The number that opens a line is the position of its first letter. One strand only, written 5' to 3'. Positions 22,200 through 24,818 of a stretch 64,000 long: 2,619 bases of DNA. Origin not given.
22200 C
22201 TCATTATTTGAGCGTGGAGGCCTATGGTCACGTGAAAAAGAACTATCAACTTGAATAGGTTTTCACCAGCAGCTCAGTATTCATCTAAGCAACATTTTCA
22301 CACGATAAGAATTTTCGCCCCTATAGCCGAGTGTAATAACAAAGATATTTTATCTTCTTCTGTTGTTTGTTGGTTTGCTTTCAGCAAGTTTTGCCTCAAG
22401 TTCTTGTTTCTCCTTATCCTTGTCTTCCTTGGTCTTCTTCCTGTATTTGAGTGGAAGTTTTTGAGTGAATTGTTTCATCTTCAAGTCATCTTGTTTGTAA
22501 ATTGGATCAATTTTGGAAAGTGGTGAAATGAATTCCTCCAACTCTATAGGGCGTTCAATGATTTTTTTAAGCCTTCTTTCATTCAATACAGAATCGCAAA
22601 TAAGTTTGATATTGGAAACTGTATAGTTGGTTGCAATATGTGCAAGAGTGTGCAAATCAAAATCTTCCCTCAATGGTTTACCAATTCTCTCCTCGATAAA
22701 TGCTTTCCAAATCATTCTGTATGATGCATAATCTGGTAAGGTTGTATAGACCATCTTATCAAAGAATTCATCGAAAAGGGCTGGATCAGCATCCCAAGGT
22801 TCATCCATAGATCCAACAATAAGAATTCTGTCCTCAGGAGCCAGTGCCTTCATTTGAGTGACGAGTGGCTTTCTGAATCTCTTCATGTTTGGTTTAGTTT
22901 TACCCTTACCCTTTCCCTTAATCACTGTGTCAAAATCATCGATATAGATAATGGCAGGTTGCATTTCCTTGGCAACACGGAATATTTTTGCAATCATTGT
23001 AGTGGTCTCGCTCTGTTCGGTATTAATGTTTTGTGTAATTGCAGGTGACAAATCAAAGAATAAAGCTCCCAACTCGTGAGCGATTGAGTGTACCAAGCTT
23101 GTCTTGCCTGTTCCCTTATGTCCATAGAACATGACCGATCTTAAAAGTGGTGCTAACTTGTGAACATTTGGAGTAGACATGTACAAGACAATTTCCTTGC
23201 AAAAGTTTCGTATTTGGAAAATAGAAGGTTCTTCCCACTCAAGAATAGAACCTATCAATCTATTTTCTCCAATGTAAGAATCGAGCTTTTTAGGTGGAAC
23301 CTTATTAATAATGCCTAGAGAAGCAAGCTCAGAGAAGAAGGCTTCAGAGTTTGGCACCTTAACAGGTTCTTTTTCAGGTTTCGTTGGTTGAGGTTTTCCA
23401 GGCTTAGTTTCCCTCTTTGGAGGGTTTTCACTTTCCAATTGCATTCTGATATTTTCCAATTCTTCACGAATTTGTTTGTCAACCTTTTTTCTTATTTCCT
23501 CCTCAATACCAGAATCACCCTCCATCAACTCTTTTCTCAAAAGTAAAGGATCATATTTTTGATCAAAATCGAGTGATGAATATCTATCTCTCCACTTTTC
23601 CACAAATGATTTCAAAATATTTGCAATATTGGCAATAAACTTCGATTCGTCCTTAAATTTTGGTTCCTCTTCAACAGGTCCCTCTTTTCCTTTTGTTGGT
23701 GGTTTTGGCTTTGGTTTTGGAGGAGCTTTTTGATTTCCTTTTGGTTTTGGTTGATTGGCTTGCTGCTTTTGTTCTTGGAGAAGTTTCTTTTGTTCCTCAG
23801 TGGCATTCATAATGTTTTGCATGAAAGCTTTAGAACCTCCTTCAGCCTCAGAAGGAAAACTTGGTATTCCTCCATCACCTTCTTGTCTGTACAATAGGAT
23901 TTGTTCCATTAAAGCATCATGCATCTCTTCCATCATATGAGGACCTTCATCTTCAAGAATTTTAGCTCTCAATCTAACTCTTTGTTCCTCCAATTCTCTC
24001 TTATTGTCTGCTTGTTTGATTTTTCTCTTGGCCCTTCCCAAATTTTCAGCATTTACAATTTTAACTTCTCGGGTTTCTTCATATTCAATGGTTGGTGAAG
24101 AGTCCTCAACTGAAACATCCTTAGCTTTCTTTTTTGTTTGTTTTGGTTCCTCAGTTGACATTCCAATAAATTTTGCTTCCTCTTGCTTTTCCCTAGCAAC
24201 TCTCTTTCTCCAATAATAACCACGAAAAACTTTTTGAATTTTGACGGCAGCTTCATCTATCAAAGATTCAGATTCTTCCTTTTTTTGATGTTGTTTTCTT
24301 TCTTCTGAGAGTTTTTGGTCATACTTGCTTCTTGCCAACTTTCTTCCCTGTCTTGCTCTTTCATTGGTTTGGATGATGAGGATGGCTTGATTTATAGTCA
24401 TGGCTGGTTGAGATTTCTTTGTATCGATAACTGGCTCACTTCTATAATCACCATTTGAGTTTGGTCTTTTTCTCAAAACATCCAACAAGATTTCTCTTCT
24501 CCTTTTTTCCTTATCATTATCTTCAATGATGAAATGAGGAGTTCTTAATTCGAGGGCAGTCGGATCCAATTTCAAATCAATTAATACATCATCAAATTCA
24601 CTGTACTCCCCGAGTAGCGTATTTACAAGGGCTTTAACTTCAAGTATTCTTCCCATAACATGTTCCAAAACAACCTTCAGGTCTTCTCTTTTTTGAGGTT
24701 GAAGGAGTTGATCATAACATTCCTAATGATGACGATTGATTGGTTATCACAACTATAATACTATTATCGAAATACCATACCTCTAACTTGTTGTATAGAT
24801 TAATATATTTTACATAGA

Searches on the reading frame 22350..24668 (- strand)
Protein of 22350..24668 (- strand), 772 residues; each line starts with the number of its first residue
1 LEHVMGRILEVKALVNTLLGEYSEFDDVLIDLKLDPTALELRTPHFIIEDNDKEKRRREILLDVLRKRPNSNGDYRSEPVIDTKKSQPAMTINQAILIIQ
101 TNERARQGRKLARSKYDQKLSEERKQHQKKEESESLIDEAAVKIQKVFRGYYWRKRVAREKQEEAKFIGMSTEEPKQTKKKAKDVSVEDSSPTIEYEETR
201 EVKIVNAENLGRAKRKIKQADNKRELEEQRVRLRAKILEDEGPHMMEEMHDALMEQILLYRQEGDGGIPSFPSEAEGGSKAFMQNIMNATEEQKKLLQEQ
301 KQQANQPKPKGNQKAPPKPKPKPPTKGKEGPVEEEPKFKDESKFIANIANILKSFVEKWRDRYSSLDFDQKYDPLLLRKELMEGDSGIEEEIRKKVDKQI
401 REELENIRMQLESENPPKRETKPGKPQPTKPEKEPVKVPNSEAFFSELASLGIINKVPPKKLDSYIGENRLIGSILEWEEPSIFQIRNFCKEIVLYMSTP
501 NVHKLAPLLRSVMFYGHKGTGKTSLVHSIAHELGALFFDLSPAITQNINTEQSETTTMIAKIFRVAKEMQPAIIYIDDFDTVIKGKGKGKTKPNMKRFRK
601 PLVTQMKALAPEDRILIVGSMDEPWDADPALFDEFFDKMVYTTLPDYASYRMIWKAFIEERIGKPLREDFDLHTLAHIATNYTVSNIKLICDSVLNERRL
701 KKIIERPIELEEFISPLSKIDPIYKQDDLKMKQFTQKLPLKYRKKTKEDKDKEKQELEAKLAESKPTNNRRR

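Call 92: search_protein_families(library=pfam, proteins=[window:22350-24668:-], max_evalue=0.00001)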
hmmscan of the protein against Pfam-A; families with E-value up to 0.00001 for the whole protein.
window:22350-24668:- (772 aa): 1 family
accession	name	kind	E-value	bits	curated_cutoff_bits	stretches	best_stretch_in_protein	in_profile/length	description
PF00004.35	AAA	-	1.6e-18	67.9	21.2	1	512-638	1-125/131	ATPase family associated with various cellular activities (AAA)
